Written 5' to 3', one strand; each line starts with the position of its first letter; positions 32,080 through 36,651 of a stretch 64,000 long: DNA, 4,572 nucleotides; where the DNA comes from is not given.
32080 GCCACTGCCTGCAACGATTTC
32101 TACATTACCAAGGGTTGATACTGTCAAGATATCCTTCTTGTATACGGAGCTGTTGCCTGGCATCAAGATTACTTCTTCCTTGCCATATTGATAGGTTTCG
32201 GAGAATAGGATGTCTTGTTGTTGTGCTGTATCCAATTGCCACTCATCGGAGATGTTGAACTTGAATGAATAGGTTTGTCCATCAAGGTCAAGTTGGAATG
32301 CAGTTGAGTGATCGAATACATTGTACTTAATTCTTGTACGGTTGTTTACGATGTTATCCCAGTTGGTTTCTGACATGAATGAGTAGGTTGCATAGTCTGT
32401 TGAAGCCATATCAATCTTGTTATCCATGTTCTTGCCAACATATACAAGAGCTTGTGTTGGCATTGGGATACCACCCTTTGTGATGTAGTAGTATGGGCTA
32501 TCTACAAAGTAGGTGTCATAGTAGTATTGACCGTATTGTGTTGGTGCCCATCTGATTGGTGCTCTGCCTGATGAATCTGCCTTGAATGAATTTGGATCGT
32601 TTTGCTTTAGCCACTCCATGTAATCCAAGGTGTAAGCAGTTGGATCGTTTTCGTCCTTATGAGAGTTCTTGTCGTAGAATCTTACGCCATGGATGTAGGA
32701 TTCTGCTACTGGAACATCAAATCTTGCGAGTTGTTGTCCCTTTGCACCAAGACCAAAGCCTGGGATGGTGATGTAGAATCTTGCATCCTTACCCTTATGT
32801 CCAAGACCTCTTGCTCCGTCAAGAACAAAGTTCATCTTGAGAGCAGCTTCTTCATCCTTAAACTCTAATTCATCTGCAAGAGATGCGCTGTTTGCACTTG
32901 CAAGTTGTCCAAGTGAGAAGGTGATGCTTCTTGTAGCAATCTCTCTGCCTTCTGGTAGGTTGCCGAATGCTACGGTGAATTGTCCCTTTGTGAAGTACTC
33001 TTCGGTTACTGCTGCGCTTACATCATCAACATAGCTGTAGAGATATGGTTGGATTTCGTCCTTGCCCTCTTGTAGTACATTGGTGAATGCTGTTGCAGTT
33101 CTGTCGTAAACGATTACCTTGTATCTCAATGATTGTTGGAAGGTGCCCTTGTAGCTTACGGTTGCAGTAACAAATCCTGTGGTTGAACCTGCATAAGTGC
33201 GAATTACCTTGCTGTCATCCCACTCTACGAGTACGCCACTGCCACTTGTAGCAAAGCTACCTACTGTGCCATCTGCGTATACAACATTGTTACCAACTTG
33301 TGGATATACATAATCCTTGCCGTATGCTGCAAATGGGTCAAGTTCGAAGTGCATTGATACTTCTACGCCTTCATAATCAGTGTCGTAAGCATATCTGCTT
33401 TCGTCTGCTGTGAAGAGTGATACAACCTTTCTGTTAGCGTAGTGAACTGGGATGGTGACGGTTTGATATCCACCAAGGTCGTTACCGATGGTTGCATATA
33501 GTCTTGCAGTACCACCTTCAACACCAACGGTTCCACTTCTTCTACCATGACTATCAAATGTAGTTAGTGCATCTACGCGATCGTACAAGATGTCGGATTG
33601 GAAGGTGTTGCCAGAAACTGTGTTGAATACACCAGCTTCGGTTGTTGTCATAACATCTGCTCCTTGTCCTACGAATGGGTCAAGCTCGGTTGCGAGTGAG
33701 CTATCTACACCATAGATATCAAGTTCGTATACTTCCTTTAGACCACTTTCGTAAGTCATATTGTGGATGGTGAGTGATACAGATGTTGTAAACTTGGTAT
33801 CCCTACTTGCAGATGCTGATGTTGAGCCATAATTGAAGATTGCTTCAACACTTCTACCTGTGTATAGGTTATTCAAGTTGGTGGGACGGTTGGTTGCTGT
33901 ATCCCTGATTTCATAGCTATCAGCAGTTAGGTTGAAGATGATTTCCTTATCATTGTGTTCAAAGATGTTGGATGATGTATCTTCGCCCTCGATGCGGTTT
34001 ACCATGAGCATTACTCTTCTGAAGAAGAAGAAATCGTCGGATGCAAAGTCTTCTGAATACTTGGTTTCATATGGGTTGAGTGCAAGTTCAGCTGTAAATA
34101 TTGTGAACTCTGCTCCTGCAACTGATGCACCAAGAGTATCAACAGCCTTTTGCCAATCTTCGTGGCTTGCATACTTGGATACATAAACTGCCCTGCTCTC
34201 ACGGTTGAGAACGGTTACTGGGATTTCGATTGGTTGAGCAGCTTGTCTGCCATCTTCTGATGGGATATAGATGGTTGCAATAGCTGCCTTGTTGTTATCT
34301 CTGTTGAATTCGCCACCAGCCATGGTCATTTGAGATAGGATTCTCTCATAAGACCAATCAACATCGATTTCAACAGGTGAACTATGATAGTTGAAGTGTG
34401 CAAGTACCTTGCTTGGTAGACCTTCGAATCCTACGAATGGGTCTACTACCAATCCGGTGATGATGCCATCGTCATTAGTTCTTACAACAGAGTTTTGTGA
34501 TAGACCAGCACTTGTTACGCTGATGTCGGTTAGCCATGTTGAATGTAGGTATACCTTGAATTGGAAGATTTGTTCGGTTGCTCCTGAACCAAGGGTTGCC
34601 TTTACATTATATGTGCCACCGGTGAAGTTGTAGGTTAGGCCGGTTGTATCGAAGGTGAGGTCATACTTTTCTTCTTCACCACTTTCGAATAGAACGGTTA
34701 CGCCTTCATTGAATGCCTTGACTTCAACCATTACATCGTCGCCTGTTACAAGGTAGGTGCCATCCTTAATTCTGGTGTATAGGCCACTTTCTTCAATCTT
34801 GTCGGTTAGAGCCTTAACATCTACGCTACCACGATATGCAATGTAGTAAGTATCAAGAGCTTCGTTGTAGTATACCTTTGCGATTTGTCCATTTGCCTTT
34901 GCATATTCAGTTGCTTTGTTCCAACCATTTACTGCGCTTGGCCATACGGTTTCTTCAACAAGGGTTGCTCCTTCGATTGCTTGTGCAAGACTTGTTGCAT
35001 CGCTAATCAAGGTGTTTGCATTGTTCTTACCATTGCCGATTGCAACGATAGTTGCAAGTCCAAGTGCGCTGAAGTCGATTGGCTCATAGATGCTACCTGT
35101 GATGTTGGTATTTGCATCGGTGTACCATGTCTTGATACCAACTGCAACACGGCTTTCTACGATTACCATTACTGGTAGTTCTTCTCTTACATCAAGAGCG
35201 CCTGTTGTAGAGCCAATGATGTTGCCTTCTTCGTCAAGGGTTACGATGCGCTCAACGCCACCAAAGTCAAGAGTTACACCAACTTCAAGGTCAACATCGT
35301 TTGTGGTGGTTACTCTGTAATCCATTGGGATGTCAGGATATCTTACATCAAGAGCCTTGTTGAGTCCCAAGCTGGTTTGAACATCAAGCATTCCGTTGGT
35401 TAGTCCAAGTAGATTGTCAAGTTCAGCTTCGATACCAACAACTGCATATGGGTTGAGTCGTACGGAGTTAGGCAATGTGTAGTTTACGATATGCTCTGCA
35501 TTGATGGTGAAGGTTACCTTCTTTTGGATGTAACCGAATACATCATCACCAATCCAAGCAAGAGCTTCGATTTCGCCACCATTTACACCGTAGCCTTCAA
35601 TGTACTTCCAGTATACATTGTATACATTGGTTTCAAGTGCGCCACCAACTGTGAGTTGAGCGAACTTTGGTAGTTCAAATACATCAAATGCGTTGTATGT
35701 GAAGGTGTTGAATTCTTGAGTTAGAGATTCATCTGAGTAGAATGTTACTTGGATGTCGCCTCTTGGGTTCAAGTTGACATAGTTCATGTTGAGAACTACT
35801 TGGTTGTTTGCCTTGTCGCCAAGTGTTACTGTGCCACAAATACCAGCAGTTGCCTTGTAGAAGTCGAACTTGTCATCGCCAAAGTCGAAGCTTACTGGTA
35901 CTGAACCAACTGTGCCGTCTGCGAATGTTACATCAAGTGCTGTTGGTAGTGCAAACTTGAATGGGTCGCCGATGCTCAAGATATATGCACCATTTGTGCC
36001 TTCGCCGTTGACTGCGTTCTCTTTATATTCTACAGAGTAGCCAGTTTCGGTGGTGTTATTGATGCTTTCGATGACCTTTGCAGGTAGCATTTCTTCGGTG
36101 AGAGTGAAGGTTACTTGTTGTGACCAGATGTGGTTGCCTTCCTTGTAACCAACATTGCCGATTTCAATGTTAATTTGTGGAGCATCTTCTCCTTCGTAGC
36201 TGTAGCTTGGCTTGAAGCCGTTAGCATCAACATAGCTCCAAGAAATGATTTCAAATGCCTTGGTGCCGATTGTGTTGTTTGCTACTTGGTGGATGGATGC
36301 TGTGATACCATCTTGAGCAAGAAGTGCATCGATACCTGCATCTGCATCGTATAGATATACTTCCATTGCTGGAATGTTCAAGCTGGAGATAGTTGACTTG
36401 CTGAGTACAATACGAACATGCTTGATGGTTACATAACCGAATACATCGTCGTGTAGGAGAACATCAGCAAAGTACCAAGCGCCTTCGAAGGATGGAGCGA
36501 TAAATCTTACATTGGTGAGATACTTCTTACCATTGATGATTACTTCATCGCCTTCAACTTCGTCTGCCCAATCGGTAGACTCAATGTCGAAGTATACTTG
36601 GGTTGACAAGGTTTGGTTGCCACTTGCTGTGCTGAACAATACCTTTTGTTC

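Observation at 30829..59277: Single uninterrupted 28.4-kb ORF encoding a 9,482-aa predicted surface lipoprotein with no recognisable functional domain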

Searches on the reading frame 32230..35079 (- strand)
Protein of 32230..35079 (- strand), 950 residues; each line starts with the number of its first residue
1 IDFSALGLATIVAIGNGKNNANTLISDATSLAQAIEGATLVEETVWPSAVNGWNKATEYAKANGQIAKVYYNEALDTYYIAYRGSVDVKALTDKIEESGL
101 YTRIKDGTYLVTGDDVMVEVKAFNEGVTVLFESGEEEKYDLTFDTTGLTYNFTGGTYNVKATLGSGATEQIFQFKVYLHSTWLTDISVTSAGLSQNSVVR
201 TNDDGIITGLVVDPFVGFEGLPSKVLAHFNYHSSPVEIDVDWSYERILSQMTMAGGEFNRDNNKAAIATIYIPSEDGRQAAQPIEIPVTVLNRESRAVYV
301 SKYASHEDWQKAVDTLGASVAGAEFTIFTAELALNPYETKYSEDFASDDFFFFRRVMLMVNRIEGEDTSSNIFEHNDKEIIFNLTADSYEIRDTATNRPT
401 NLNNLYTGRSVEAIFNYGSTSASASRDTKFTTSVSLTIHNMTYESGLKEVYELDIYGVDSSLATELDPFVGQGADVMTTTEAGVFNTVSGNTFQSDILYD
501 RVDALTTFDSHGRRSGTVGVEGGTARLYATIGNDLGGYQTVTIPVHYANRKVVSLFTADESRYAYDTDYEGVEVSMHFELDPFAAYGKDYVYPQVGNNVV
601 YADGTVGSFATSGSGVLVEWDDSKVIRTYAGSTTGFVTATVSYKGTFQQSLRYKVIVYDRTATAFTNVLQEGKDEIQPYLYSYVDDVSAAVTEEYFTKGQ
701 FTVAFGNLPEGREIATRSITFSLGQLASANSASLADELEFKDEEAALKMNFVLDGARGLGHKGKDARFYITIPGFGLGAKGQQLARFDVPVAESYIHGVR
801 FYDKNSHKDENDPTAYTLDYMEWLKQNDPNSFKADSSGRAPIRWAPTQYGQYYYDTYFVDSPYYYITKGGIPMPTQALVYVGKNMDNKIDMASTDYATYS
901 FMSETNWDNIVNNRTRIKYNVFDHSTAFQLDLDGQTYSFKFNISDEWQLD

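Call 43: search_protein_families(library=pfam, proteins=[window:32230-35079:-], max_evalue=0.1)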
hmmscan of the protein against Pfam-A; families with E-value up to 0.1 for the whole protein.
window:32230-35079:- (950 aa): 1 family
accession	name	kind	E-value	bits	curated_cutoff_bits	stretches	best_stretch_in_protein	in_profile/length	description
PF11645.14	PDDEXK_5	-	0.039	14.4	26.1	0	118-147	14-43/138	PD-(D/E)XK endonuclease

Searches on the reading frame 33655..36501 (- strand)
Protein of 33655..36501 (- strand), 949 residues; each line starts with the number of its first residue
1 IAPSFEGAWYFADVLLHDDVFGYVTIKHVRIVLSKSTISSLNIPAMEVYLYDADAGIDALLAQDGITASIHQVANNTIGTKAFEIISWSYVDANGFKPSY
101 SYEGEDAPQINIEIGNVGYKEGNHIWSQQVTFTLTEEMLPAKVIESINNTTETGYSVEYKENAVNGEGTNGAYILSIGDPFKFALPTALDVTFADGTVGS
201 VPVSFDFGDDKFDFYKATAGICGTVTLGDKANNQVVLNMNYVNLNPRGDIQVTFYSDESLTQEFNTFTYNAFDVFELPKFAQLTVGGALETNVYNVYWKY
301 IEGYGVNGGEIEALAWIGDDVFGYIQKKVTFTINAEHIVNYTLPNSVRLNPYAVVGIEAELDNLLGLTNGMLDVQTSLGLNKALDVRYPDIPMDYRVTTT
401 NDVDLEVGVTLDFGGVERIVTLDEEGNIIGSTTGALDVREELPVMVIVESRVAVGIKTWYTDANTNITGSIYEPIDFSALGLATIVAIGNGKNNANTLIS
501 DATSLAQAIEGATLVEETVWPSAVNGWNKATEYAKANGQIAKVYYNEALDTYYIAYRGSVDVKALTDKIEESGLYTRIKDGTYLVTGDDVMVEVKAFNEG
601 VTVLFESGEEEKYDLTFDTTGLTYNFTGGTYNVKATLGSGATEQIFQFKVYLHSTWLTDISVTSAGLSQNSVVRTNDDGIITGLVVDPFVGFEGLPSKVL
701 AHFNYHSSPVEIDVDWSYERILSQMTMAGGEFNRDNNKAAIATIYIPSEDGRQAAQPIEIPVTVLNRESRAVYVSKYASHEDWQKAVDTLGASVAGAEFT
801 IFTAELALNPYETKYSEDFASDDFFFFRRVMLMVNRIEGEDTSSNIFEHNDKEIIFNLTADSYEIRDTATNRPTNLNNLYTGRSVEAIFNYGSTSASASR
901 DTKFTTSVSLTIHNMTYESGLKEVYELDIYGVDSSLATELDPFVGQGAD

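Call 5: search_protein_families(library=pfam, proteins=[window:33655-36501:-], max_evalue=0.01)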
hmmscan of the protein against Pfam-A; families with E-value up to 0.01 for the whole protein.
window:33655-36501:- (949 aa): 1 family
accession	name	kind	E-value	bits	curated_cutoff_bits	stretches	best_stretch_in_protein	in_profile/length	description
PF07532.17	Big_4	-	0.0018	18.2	22.1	0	182-204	13-35/59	Bacterial Ig-like domain (group 4)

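Call 22: search_protein_families(library=ncbifam, proteins=[window:33655-36501:-], max_evalue=0.01)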
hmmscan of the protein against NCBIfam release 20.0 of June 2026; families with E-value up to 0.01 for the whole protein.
window:33655-36501:- (949 aa): 0 families

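Call 106: search_protein_families(library=phrogs, proteins=[window:33655-36501:-], max_evalue=0.01)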
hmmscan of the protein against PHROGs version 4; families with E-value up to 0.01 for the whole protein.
window:33655-36501:- (949 aa): 0 families
